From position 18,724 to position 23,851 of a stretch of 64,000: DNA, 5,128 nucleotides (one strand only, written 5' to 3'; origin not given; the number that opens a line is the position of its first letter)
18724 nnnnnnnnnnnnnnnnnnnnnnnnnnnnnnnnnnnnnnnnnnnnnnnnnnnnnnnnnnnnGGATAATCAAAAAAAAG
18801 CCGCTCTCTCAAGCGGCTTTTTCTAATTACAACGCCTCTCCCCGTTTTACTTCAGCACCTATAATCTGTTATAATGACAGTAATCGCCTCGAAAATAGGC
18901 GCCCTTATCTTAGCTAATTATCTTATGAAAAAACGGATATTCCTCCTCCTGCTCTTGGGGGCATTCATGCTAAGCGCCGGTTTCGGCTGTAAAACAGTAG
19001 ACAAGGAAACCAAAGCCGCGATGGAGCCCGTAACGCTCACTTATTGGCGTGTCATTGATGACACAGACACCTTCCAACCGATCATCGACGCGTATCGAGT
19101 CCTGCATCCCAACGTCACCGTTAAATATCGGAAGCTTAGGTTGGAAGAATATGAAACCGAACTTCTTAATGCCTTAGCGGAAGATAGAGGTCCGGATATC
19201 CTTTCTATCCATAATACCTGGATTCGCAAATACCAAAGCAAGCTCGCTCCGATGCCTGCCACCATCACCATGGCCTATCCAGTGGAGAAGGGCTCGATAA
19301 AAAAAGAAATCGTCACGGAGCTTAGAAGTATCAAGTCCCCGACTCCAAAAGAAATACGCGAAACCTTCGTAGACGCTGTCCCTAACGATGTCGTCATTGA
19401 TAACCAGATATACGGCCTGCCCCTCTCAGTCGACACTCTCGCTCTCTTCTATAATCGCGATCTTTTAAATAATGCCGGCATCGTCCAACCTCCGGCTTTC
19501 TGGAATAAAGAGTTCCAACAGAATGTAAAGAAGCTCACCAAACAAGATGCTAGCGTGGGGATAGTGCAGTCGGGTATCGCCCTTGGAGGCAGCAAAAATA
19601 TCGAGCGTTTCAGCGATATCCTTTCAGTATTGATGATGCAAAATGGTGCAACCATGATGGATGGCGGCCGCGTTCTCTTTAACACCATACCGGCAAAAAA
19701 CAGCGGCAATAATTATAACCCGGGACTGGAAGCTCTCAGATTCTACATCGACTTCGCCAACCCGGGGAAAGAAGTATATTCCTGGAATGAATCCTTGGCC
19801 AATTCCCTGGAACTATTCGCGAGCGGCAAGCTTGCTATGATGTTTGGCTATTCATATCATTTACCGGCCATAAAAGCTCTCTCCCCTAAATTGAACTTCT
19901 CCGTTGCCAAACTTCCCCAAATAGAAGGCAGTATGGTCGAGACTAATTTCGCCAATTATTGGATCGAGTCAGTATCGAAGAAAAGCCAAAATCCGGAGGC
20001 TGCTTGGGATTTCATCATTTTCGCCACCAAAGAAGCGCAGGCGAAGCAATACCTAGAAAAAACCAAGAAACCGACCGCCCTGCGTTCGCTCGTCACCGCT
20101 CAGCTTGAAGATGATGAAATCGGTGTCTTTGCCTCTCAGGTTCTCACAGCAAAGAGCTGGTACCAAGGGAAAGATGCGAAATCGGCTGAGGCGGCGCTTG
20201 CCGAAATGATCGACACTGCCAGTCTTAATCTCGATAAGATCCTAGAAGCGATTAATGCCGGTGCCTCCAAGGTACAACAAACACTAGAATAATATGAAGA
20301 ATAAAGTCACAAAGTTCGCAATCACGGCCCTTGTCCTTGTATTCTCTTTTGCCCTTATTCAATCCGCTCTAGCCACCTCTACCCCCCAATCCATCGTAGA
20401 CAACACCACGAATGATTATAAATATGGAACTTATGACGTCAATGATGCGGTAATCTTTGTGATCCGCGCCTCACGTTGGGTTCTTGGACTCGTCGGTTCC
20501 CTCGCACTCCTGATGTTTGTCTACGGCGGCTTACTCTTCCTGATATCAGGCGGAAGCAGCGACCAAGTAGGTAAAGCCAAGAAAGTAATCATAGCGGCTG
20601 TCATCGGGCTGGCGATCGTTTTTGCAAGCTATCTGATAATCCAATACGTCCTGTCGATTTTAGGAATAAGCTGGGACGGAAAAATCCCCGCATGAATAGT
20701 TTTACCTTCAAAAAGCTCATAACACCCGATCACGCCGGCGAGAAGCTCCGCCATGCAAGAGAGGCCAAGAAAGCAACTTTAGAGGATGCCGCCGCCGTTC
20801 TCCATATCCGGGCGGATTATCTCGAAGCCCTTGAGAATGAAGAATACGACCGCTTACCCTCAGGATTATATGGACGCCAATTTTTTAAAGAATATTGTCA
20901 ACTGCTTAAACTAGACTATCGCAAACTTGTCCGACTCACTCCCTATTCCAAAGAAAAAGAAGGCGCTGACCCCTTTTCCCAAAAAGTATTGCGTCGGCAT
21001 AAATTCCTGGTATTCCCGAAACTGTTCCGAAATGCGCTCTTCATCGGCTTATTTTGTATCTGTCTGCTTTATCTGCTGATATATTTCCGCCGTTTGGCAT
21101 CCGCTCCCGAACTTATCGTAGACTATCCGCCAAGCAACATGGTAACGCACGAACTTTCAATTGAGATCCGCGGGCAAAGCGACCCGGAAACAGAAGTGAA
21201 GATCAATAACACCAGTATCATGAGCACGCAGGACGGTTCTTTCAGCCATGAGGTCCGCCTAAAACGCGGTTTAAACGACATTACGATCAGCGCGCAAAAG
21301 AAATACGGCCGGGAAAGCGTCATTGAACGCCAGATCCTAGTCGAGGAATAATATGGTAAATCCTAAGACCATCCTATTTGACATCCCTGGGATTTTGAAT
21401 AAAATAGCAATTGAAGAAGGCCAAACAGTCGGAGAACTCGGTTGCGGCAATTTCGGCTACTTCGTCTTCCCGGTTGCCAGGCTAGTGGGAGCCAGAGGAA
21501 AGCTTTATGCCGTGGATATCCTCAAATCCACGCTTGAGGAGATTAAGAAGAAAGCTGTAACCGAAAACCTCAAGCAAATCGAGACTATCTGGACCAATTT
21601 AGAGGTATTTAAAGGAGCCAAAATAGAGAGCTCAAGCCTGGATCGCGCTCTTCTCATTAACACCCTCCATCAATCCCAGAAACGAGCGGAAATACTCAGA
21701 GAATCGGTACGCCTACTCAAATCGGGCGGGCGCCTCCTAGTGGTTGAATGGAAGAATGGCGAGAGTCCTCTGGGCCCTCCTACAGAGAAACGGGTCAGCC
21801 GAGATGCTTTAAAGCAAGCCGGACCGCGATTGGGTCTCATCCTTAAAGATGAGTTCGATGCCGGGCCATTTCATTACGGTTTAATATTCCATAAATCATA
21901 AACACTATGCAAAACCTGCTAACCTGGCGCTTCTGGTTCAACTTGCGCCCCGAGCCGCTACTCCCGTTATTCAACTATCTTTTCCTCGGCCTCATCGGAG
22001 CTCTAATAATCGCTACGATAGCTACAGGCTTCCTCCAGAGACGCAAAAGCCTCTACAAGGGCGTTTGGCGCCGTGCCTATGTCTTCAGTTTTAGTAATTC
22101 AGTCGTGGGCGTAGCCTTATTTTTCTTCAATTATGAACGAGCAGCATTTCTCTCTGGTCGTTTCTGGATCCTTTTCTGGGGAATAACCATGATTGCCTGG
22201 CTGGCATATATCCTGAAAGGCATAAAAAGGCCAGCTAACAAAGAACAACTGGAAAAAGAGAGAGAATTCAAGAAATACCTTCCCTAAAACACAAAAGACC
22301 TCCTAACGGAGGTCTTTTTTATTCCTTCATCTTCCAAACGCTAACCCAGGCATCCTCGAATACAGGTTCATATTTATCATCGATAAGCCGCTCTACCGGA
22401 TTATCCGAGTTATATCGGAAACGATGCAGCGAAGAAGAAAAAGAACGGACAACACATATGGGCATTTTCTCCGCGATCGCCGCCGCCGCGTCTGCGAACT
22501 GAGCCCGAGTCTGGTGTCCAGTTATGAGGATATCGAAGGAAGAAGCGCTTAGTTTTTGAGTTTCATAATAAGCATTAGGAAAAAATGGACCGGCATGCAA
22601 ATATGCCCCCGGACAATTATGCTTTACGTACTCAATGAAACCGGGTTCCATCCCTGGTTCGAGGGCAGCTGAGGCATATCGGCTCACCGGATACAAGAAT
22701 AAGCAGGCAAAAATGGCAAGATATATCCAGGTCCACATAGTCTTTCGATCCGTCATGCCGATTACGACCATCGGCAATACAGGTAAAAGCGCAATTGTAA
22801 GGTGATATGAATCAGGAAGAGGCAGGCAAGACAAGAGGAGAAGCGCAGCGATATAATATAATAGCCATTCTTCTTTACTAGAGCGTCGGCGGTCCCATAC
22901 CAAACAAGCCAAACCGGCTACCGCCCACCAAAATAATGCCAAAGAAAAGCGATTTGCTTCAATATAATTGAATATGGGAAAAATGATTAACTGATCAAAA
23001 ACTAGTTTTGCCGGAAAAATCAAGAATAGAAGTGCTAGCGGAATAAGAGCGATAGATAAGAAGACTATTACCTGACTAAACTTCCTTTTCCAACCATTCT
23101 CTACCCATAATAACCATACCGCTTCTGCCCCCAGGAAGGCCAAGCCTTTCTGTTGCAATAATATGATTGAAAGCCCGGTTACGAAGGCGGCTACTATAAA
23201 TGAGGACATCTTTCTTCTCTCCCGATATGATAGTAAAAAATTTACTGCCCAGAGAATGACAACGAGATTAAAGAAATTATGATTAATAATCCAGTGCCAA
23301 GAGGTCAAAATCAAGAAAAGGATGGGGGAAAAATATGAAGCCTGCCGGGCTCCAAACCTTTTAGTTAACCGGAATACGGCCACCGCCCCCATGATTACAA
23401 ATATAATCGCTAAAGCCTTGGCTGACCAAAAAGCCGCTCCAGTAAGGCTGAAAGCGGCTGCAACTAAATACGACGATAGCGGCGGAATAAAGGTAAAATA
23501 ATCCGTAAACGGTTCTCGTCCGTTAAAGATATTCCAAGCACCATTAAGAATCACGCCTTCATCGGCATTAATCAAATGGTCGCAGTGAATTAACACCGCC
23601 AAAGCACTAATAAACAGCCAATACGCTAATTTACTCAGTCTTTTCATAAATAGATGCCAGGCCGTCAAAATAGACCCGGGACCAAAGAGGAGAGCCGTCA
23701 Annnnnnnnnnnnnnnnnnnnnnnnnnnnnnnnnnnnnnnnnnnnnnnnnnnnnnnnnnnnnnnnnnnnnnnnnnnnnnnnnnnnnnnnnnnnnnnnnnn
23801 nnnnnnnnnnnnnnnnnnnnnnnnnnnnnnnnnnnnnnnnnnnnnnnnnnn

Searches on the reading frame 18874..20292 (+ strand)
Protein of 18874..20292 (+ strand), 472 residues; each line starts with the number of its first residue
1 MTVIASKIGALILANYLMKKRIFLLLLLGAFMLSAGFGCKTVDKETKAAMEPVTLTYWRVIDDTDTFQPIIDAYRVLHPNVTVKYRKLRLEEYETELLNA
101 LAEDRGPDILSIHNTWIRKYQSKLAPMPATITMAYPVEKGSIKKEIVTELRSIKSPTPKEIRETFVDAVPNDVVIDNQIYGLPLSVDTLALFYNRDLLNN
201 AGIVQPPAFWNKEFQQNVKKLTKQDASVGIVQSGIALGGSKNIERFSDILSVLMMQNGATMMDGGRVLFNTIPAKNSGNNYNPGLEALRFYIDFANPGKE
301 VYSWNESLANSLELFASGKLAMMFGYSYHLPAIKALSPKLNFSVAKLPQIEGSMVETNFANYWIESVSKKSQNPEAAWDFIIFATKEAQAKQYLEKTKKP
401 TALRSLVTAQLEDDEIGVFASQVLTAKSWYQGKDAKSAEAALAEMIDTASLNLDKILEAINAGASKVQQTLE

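Call 9: search_protein_families(library=pfam, proteins=[window:18874-20292:+], max_evalue=0.001)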
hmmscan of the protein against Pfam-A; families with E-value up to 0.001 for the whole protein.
window:18874-20292:+ (472 aa): 2 families
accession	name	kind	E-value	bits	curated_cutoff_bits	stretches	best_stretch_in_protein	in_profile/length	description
PF01547.30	SBP_bac_1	-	6.1e-28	99.1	26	1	64-390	5-306/307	Bacterial extracellular solute-binding protein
PF13416.11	SBP_bac_8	-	2.9e-19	70.4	27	1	71-412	3-272/279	Bacterial extracellular solute-binding protein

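Call 74: search_protein_families(library=ncbifam, proteins=[window:18874-20292:+], max_evalue=0.1)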
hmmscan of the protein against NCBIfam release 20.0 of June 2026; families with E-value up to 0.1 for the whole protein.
window:18874-20292:+ (472 aa): 4 families
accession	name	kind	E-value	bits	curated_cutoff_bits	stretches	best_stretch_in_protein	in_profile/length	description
NF053763.1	ABCarbgalBndGanS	equivalog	1.3e-12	47.2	700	2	158-211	117-170/420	galactooligosaccharide ABC transporter substrate-binding protein GanS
NF007011.0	PRK09474.1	equivalog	2.1e-08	33.4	291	1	159-384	109-309/396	maltose/maltodextrin ABC transporter substrate-binding protein MalE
TIGR03851.1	chitin_NgcE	equivalog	0.0015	17.5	399.65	0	151-213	126-186/450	N-acetylglucosamine/diacetylchitobiose ABC transporter substrate-binding protein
NF008211.0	PRK10974.1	equivalog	0.0047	15.5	411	1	179-349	138-294/439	sn-glycerol-3-phosphate ABC transporter substrate-binding protein UgpB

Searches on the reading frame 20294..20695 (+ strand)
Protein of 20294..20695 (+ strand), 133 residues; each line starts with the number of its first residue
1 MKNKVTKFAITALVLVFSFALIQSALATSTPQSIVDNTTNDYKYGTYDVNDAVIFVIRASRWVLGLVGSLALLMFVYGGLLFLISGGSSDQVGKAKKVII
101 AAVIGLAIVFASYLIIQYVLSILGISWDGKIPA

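Call 3: search_protein_families(library=pfam, proteins=[window:20294-20695:+], max_evalue=1)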
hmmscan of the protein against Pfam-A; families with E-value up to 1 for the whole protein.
window:20294-20695:+ (133 aa): 3 families
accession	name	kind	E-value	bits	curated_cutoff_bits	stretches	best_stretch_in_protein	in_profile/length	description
PF18895.5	T4SS_pilin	-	3.1e-08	34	26.6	1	60-119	13-71/71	Type IV secretion system pilin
PF01757.29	Acyl_transf_3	-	0.0034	16.9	31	1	2-118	147-246/326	Acyltransferase domain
PF09531.15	Ndc1_Nup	-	0.091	11.9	29.8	1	7-120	85-202/607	Nucleoporin protein Ndc1-Nup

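Call 4: search_protein_families(library=ncbifam, proteins=[window:20294-20695:+], max_evalue=1)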
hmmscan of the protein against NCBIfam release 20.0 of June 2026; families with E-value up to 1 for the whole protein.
window:20294-20695:+ (133 aa): 3 families
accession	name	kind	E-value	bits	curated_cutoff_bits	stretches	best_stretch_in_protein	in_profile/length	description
NF041474.1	membrane_YkgR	equivalog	0.018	14.7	40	1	90-118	4-32/33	small membrane protein YkgR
NF045472.1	Opp4B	equivalog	0.24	10.7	450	1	7-112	101-202/319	oligopeptide ABC transporter permease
NF041560.1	T6SS_Burk_ExIF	subfamily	0.47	10.1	90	1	58-119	127-183/234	putative type VI secretion system effector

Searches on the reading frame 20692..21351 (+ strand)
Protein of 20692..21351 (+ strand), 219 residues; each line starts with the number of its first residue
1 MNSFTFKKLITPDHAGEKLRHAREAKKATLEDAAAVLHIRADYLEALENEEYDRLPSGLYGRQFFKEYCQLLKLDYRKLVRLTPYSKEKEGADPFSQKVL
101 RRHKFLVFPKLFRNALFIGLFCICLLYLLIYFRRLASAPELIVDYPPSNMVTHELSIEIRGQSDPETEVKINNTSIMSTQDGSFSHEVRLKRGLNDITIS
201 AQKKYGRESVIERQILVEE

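Call 9: search_protein_families(library=pfam, proteins=[window:20692-21351:+], max_evalue=0.001)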
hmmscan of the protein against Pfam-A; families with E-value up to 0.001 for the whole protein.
window:20692-21351:+ (219 aa): 4 families
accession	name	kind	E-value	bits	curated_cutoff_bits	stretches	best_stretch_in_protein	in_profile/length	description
PF13413.12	HTH_25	-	3.6e-18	65.6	24.6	1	19-78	2-61/62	Helix-turn-helix domain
PF09136.16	Glucodextran_B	-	2.1e-12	47.2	27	1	139-217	1-81/83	Glucodextranase, domain B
PF12844.13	HTH_19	-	6.8e-06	26.3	30.2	1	16-81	1-60/64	Helix-turn-helix domain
PF13560.12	HTH_31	-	0.00022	21.9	27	1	16-73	3-55/64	Helix-turn-helix domain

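Call 74: search_protein_families(library=ncbifam, proteins=[window:20692-21351:+], max_evalue=0.1)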
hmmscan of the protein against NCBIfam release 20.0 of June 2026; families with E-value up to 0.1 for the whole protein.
window:20692-21351:+ (219 aa): 1 family
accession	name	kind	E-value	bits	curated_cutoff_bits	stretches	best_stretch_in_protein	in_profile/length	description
NF041534.1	rodZ_Strepcoccus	equivalog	1.9e-14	53.6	375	1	16-77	7-68/275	cytoskeleton protein RodZ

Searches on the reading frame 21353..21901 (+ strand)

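Call 9: search_protein_families(library=pfam, proteins=[window:21353-21901:+], max_evalue=0.001)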
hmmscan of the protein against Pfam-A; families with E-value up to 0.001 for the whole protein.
window:21353-21901:+ (182 aa): 7 families
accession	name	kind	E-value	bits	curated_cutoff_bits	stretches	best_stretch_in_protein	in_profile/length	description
PF13847.12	Methyltransf_31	-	5.2e-11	42.9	27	1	21-134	2-113/145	Methyltransferase domain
PF08241.18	Methyltransf_11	-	2.2e-10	41.4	21.2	1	28-130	2-95/95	Methyltransferase domain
PF01209.24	Ubie_methyltran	-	4.7e-10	39.7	20.1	1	19-138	44-159/233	ubiE/COQ5 methyltransferase family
PF13649.12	Methyltransf_25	-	1.5e-08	35.7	27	1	28-126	3-97/97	Methyltransferase domain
PF08242.18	Methyltransf_12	-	6.4e-07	30.5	30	1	28-128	2-98/98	Methyltransferase domain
PF05175.20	MTS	-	0.00056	20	23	1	17-133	26-141/170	Methyltransferase small domain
PF20922.3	Anamorsin_N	-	0.0007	19.8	27.1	1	55-136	15-93/163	Anamorsin, N-terminal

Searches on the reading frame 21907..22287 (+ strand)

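Call 9: search_protein_families(library=pfam, proteins=[window:21907-22287:+], max_evalue=0.001)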
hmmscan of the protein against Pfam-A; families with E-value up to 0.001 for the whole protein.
window:21907-22287:+ (126 aa): 0 families

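Call 67: search_protein_families(library=pfam, proteins=[window:21907-22287:+], max_evalue=10)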
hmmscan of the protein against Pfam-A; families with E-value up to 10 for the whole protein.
window:21907-22287:+ (126 aa): 2 families
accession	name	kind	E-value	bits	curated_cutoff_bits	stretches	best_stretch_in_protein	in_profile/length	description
PF04744.17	Monooxygenase_B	-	0.17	11.5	22.7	1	62-103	133-174/380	Monooxygenase subunit B protein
PF20990.2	DUF2207_C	-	3.1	7.9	33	1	21-125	137-210/247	Predicted membrane protein (DUF2207) C-terminal domain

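Call 74: search_protein_families(library=ncbifam, proteins=[window:21907-22287:+], max_evalue=0.1)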
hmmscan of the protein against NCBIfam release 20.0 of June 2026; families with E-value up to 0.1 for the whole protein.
window:21907-22287:+ (126 aa): 1 family
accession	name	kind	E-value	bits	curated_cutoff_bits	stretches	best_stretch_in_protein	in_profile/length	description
TIGR03025.1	EPS_sugtrans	subfamily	0.095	11.9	295.55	1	22-106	29-115/445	exopolysaccharide biosynthesis polyprenyl glycosylphosphotransferase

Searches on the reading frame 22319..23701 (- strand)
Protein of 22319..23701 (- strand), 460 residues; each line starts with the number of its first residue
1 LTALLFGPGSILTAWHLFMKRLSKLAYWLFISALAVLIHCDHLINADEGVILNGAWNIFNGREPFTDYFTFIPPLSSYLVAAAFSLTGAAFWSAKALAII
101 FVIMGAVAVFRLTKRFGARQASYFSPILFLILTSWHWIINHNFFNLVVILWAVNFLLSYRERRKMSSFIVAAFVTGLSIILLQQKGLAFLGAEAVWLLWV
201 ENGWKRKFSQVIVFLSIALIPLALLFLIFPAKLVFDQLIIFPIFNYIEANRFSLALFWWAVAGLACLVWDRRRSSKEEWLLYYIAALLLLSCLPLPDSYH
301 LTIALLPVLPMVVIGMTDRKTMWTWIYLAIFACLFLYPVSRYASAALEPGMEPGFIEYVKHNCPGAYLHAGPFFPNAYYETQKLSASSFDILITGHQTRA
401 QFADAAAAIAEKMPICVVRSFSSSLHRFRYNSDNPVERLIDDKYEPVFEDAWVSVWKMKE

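Call 9: search_protein_families(library=pfam, proteins=[window:22319-23701:-], max_evalue=0.001)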
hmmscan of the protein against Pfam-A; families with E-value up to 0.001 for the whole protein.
window:22319-23701:- (460 aa): 1 family
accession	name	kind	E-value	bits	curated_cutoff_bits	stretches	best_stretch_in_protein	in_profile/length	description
PF13231.12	PMT_2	-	4.1e-08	34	26.1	1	73-225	3-154/160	Dolichyl-phosphate-mannose-protein mannosyltransferase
